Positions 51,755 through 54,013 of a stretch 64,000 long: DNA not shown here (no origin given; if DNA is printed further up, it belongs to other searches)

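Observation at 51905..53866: Phosphate-transporter-like membrane protein ending in a PhoB/OmpR-type DNA-binding domain, with no receiver domain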

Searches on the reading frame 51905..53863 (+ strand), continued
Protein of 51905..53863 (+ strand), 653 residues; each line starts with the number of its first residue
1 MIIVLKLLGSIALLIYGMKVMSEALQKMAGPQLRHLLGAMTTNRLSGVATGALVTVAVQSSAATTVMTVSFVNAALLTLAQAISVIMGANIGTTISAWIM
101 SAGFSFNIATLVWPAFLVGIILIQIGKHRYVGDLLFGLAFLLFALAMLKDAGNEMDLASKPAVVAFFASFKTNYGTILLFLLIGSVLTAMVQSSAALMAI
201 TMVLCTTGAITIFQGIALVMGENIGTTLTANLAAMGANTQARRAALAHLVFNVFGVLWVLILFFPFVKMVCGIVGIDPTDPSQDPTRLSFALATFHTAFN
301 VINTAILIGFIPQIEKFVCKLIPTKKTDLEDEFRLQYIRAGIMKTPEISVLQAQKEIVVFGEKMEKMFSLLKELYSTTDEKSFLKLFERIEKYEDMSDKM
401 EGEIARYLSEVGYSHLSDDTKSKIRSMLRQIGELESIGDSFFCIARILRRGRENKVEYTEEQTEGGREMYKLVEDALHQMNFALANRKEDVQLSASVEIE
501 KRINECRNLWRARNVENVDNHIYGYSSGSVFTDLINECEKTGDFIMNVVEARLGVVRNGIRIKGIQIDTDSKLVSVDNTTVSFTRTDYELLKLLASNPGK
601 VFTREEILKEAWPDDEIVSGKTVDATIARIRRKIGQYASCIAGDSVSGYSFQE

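Call 57: find_homologous_proteins(query=L006:5989-7944:+, max_evalue=0.00001)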
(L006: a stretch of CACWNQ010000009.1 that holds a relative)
Query L006:5989-7944:+ (652 aa): 8000 proteins with E <= 0.00001 among 8000 candidates; the best 120 are listed.
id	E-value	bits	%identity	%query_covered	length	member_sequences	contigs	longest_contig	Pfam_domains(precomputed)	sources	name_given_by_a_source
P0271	0.0e+0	1429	99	100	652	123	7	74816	PF01895.25,PF00486.35,PF02690.21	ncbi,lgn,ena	-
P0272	0.0e+0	1146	78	100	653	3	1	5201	PF01895.25,PF00486.35,PF02690.21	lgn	-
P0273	0.0e+0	1135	78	100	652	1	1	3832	PF01895.25,PF00486.35,PF02690.21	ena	-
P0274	0.0e+0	1133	77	100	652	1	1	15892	PF01895.25,PF00486.35,PF02690.21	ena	-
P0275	0.0e+0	1132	78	100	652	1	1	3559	PF01895.25,PF00486.35,PF02690.21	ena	-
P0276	0.0e+0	1130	77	100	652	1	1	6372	PF01895.25,PF00486.35,PF02690.21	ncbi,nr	ncbi:MAG: Na/Pi symporter [Bacteroidaceae bacterium]|nr:Na/Pi symporter [Bacteroidaceae bacterium]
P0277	0.0e+0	1128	76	100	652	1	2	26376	PF00486.35,PF02690.21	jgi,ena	-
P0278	0.0e+0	1125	78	100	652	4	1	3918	PF01895.25,PF00486.35,PF02690.21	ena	-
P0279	0.0e+0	1122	77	100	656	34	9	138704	PF01895.25,PF00486.35,PF02690.21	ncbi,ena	-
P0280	0.0e+0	1122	76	100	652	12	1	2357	PF01895.25,PF00486.35,PF02690.21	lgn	-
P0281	0.0e+0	1121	76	100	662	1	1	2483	PF00486.35,PF02690.21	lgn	-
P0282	0.0e+0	1121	77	100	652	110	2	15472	PF01895.25,PF00486.35,PF02690.21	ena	-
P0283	0.0e+0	1119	76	100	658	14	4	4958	PF01895.25,PF00486.35,PF02690.21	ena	-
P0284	0.0e+0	1117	77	100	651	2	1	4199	PF01895.25,PF00486.35,PF02690.21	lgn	-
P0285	0.0e+0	1117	76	100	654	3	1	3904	PF01895.25,PF00486.35,PF02690.21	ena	-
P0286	0.0e+0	1116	77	100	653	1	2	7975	PF00486.35,PF02690.21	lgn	-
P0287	0.0e+0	1115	75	100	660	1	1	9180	PF01895.25,PF00486.35,PF02690.21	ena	-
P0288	0.0e+0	1115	77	100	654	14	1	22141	PF01895.25,PF00486.35,PF02690.21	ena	-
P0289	0.0e+0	1114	76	100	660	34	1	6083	PF01895.25,PF00486.35,PF02690.21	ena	-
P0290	0.0e+0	1111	76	100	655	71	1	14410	PF01895.25,PF00486.35,PF02690.21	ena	-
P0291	0.0e+0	1111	76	100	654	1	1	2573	PF01895.25,PF00486.35,PF02690.21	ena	-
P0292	0.0e+0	1109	76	100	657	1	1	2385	PF01895.25,PF00486.35,PF02690.21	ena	-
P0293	0.0e+0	1108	76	100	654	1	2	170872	PF00486.35,PF02690.21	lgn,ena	-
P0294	0.0e+0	1107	76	100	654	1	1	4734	PF01895.25,PF00486.35,PF02690.21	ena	-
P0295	0.0e+0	1104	76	100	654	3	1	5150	PF01895.25,PF00486.35,PF02690.21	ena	-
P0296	0.0e+0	1103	76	100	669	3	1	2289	PF01895.25,PF00486.35,PF02690.21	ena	-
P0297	0.0e+0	1103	75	100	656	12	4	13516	PF01895.25,PF00486.35,PF02690.21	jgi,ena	jgi:phosphate:Na+ symporter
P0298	0.0e+0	1103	76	100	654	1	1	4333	PF01895.25,PF00486.35,PF02690.21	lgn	-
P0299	0.0e+0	1101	75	100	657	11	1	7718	PF01895.25,PF00486.35,PF02690.21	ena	-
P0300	0.0e+0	1101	75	100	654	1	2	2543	PF01895.25,PF00486.35,PF02690.21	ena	-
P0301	0.0e+0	1100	75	100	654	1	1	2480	PF01895.25,PF00486.35,PF02690.21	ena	-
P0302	0.0e+0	1100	76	100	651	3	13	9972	PF01895.25,PF00486.35,PF02690.21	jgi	jgi:phosphate:Na+ symporter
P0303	0.0e+0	1100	75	100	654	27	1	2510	PF00486.35,PF02690.21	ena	-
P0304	0.0e+0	1099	75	100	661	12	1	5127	PF01895.25,PF00486.35,PF02690.21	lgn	-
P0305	0.0e+0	1099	75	100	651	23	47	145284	PF01895.25,PF00486.35,PF02690.21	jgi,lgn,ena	-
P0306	0.0e+0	1099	75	100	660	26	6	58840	PF01895.25,PF00486.35,PF02690.21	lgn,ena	-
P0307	0.0e+0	1098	76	100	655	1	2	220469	PF00486.35,PF02690.21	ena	-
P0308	0.0e+0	1098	75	100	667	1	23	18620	PF01895.25,PF00486.35,PF02690.21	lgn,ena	-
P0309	0.0e+0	1098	75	100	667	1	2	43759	PF01895.25,PF00486.35,PF02690.21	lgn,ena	-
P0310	0.0e+0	1098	75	100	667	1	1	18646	PF01895.25,PF00486.35,PF02690.21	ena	-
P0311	0.0e+0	1098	75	100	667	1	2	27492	PF01895.25,PF00486.35,PF02690.21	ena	-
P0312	0.0e+0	1098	75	100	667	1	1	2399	PF01895.25,PF00486.35,PF02690.21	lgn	-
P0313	0.0e+0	1098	74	100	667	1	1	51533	PF01895.25,PF00486.35,PF02690.21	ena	-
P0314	0.0e+0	1098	74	100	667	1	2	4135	PF01895.25,PF00486.35,PF02690.21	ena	-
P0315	0.0e+0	1097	74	100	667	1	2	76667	PF01895.25,PF00486.35,PF02690.21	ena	-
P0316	0.0e+0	1097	75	100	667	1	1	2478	PF01895.25,PF00486.35,PF02690.21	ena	-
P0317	0.0e+0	1097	74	100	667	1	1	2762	PF01895.25,PF00486.35,PF02690.21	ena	-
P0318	0.0e+0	1096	75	100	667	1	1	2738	PF01895.25,PF00486.35,PF02690.21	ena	-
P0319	0.0e+0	1096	74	100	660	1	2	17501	PF01895.25,PF00486.35,PF02690.21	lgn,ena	-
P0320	0.0e+0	1096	75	100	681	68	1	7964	PF01895.25,PF00486.35,PF02690.21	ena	-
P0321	0.0e+0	1096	74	100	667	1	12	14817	PF01895.25,PF00486.35,PF02690.21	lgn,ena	-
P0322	0.0e+0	1096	74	100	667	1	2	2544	PF01895.25,PF00486.35,PF02690.21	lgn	-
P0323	0.0e+0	1095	74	100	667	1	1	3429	PF01895.25,PF00486.35,PF02690.21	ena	-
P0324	0.0e+0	1095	74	100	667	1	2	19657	PF01895.25,PF00486.35,PF02690.21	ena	-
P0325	0.0e+0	1095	75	100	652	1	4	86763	PF01895.25,PF00486.35,PF02690.21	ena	-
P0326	0.0e+0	1094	74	100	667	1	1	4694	PF01895.25,PF00486.35,PF02690.21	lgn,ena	-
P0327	0.0e+0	1094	75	100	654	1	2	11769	PF01895.25,PF00486.35,PF02690.21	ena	-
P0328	0.0e+0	1094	74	100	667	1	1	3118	PF01895.25,PF00486.35,PF02690.21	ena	-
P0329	0.0e+0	1094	74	100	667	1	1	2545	PF01895.25,PF00486.35,PF02690.21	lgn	-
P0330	0.0e+0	1094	74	100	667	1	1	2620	PF01895.25,PF00486.35,PF02690.21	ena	-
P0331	0.0e+0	1094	75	100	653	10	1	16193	PF01895.25,PF00486.35,PF02690.21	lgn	-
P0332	0.0e+0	1093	74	100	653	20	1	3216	PF01895.25,PF00486.35,PF02690.21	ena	-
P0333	0.0e+0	1093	74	100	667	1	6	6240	PF01895.25,PF00486.35,PF02690.21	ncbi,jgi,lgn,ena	jgi:phosphate:Na+ symporter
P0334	0.0e+0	1093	75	100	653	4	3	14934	PF01895.25,PF00486.35,PF02690.21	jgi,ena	-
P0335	0.0e+0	1092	74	100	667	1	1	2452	PF01895.25,PF00486.35,PF02690.21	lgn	-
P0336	0.0e+0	1092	74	100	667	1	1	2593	PF01895.25,PF00486.35,PF02690.21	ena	-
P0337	0.0e+0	1092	74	100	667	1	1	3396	PF01895.25,PF00486.35,PF02690.21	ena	-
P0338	0.0e+0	1092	74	100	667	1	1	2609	PF01895.25,PF00486.35,PF02690.21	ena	-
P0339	0.0e+0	1092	74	100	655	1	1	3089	PF00486.35,PF02690.21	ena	-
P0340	0.0e+0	1092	74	100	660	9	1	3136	PF01895.25,PF00486.35,PF02690.21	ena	-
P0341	0.0e+0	1091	74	100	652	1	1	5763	PF01895.25,PF00486.35,PF02690.21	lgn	-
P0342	0.0e+0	1091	74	100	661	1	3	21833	PF01895.25,PF00486.35,PF02690.21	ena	-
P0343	0.0e+0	1091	74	100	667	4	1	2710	PF01895.25,PF00486.35,PF02690.21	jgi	-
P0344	0.0e+0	1091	75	100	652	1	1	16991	PF01895.25,PF00486.35,PF02690.21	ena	-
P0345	0.0e+0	1090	74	100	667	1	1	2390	PF01895.25,PF00486.35,PF02690.21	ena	-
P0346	0.0e+0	1090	74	100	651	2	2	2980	PF01895.25,PF00486.35,PF02690.21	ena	-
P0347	0.0e+0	1090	75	100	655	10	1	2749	PF01895.25,PF00486.35,PF02690.21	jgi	-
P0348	0.0e+0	1090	74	100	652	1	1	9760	PF01895.25,PF00486.35,PF02690.21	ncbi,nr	ncbi:MAG: Na/Pi symporter [Bacteroidaceae bacterium]|nr:Na/Pi symporter [Bacteroidaceae bacterium]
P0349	0.0e+0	1090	75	100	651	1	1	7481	PF01895.25,PF00486.35,PF02690.21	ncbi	-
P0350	0.0e+0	1089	75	100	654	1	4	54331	PF01895.25,PF00486.35,PF02690.21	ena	-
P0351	0.0e+0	1089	75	100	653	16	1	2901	PF00486.35,PF02690.21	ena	-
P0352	0.0e+0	1089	76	99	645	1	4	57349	PF01895.25,PF00486.35,PF02690.21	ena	-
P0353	0.0e+0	1088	74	100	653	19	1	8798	PF01895.25,PF00486.35,PF02690.21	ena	-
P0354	0.0e+0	1087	74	100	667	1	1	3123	PF01895.25,PF00486.35,PF02690.21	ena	-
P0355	0.0e+0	1087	74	100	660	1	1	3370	PF01895.25,PF00486.35,PF02690.21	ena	-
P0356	0.0e+0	1087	74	100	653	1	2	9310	PF01895.25,PF00486.35,PF02690.21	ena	-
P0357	0.0e+0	1086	74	100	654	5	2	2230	PF01895.25,PF00486.35,PF02690.21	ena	-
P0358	0.0e+0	1086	74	100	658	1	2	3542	PF01895.25,PF00486.35,PF02690.21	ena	-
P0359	0.0e+0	1085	75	100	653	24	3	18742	PF01895.25,PF00486.35,PF02690.21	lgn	-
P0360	0.0e+0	1084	74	100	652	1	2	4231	PF01895.25,PF00486.35,PF02690.21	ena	-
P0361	0.0e+0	1084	74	100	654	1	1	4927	PF01895.25,PF00486.35,PF02690.21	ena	-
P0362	0.0e+0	1084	74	100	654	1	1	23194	PF01895.25,PF00486.35,PF02690.21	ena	-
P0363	0.0e+0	1084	75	100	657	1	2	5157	PF01895.25,PF00486.35,PF02690.21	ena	-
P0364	0.0e+0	1084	74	100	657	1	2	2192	PF01895.25,PF00486.35,PF02690.21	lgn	-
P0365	0.0e+0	1084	74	100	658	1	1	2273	PF01895.25,PF00486.35,PF02690.21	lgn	-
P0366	0.0e+0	1084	74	100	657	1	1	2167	PF01895.25,PF00486.35,PF02690.21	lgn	-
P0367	0.0e+0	1084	74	100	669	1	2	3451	PF01895.25,PF00486.35,PF02690.21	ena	-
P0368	0.0e+0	1083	74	100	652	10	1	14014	PF01895.25,PF00486.35,PF02690.21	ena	-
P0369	0.0e+0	1083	74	98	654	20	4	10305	PF00486.35,PF02690.21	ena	-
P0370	0.0e+0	1083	74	100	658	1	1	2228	PF01895.25,PF00486.35,PF02690.21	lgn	-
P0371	0.0e+0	1083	74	100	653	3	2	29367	PF01895.25,PF00486.35,PF02690.21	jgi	jgi:phosphate:Na+ symporter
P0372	0.0e+0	1083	74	100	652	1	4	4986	PF01895.25,PF00486.35,PF02690.21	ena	-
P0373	0.0e+0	1083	74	100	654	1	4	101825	PF01895.25,PF00486.35,PF02690.21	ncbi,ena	-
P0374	0.0e+0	1082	74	98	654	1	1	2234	PF00486.35,PF02690.21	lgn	-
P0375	0.0e+0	1082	73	98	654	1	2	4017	PF01895.25,PF00486.35,PF02690.21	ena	-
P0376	0.0e+0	1082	74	100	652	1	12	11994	PF01895.25,PF00486.35,PF02690.21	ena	-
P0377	0.0e+0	1082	73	98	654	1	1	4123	PF00486.35,PF02690.21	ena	-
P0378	0.0e+0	1082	74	100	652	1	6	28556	PF01895.25,PF00486.35,PF02690.21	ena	-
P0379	0.0e+0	1082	74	100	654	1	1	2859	PF01895.25,PF00486.35,PF02690.21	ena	-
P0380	0.0e+0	1082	74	100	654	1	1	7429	PF01895.25,PF00486.35,PF02690.21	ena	-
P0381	0.0e+0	1082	74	100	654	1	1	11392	PF01895.25,PF00486.35,PF02690.21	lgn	-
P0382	0.0e+0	1082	74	100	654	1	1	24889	PF01895.25,PF00486.35,PF02690.21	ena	-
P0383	0.0e+0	1082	75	100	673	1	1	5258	PF01895.25,PF00486.35,PF02690.21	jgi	-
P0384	0.0e+0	1082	74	100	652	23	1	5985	PF01895.25,PF00486.35,PF02690.21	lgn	-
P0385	0.0e+0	1082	74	100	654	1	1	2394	PF01895.25,PF00486.35,PF02690.21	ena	-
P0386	0.0e+0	1081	74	100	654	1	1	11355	PF01895.25,PF00486.35,PF02690.21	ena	-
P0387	0.0e+0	1081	73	98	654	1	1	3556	PF01895.25,PF00486.35,PF02690.21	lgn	-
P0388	0.0e+0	1081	74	100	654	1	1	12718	PF01895.25,PF00486.35,PF02690.21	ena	-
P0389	0.0e+0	1081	74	100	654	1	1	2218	PF01895.25,PF00486.35,PF02690.21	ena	-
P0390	0.0e+0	1081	74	100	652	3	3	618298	PF01895.25,PF00486.35,PF02690.21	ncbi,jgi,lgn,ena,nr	ncbi:MAG: Na/Pi cotransporter family protein [Bacteroidales bacterium]|nr:Na/Pi cotransporter family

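Call 61: predict_structure(alignment_id=A1)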
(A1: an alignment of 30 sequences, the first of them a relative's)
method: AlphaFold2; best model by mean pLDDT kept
length: 653 residues; sequences in the alignment: 30
mean_pLDDT: 74.7   pTM: 0.44
mean pLDDT of the five models: 74.7, 72.8, 68.2, 67.1, 65.3
residues with pLDDT >= 90: 56; 70-90: 382; 50-70: 183; < 50: 32
segments of 3 or more residues with pLDDT < 50: 33-37, 326-345
pLDDT, mean of each block of 10 residues (from residue 1): 68 67 58 48 64 68 64 57 76 69 59 70 72 70 67 59 59 76 81 70 71 81 78 68 78 81 81 74 67 79 77 78 54 36 46 80 92 89 91 87 76 62 81 91 92 85 89 92 82 80 85 83 82 89 88 70 72 77 84 81 83 73 85 85 82 73
secondary structure, 60 per line:
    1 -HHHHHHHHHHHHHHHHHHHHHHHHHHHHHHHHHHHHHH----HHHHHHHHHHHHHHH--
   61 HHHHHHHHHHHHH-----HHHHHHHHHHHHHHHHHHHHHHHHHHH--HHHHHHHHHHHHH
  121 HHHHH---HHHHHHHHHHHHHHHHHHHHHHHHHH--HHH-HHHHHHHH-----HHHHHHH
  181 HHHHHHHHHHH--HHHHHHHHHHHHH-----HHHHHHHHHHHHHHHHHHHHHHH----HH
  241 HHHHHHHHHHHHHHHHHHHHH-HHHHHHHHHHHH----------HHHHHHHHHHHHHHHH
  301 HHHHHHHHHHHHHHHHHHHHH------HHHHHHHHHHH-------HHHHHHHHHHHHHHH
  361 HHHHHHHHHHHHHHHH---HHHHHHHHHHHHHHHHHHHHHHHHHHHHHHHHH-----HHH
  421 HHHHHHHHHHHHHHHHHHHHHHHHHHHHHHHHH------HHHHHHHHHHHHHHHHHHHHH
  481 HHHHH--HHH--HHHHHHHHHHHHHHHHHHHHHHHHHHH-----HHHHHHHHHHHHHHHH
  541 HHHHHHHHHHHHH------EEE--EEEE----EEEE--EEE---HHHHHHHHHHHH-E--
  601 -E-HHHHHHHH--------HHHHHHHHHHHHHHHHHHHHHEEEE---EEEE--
elements in order: H2-39 H44-58 H61-73 H79-105 H108-125 H129-154 H161-168 H174-191 H194-206 H212-234 H239-261 H263-274 H285-321 H328-338 H346-376 H380-412 H418-453 H460-485 H493-519 H525-553 E560-562 E565-568 E573-576 E579-581 H585-596 H604-611 H620-640 E641-644 E648-651

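Call 64: fold_search(model_id=the predicted structure, library=pdb)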
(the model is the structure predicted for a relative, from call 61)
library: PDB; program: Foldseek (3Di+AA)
matches with E <= 10: 306; with E <= 0.001: 20
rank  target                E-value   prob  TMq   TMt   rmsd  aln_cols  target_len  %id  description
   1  1gxq                  8.8e-05  1.00  0.14  0.83   2.4       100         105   26  Crystal structure of the PhoB effector domain (released 2002-04-29)
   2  2d1v                  9.5e-05  1.00  0.14  0.83   2.1        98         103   35  Crystal structure of DNA-binding domain of Bacillus subtilis YycF (released 2006-09-12)
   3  1gxp_A                1.3e-04  1.00  0.14  0.84   2.7       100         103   26  PhoB effector domain in complex with pho box DNA. (released 2002-04-29)
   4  1gxp_E                1.4e-04  1.00  0.14  0.84   1.7        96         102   26  PhoB effector domain in complex with pho box DNA. (released 2002-04-29)
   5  5za3_B                1.7e-04  1.00  0.14  0.87   1.9        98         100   34  Structure of a C-terminal S. mutans response regulator VicR domain (released 2019-02-06)
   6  8hig_A                2.2e-04  1.00  0.14  0.86   2.0        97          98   30  Co-crystal structure of C-terminal DNA binding domain of Saccharopolyspora erythraea GlnR in complex with its cognate  (released 2023-11-22)
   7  5za3_A                3.3e-04  1.00  0.14  0.86   2.0        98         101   34  Structure of a C-terminal S. mutans response regulator VicR domain (released 2019-02-06)
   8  8hml_A                3.3e-04  1.00  0.14  0.86   2.0        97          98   30  Co-crystal structure of the C terminal DNA binding domain of Saccharopolyspora erythraea GlnR in complex with its cons (released 2023-06-07)
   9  9dlu_MODEL_1_A        4.2e-04  1.00  0.14  0.82   1.7        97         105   33  Solution structure of Staphylococcus aureus response regulator ArlR DNA-binding domain (released 2025-09-17)
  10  5ed4_F                4.5e-04  1.00  0.14  0.41   5.7       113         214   25  Structure of a PhoP-DNA complex (released 2016-04-27)
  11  1qqi                  5.6e-04  1.00  0.15  0.85   1.6       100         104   26  SOLUTION STRUCTURE OF THE DNA-BINDING AND TRANSACTIVATION DOMAIN OF PHOB FROM ESCHERICHIA COLI (released 2000-06-07)
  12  1gxp_B                6.3e-04  1.00  0.14  0.84   1.8        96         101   26  PhoB effector domain in complex with pho box DNA. (released 2002-04-29)
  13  5u8m_A                6.3e-04  1.00  0.14  0.38  11.0       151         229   21  A novel family of redox sensors in the streptococci evolved from two-component response regulators (released 2017-12-20)
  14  2zxj_A                6.5e-04  1.00  0.14  0.88   1.9        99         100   33  Crystal structure of YycF DNA-binding domain from Staphylococcus aureus (released 2009-01-20)
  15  4ixa_A                6.5e-04  1.00  0.14  0.83   2.3        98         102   28  Structure of DNA-binding domain of the response regulator SaeR from Staphylococcus epidermidis (released 2014-01-29)
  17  2i0m                  9.0e-04  1.00  0.28  0.83   2.7       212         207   16  Crystal structure of the phosphate transport system regulatory protein PhoU from Streptococcus pneumoniae (released 2006-09-19)
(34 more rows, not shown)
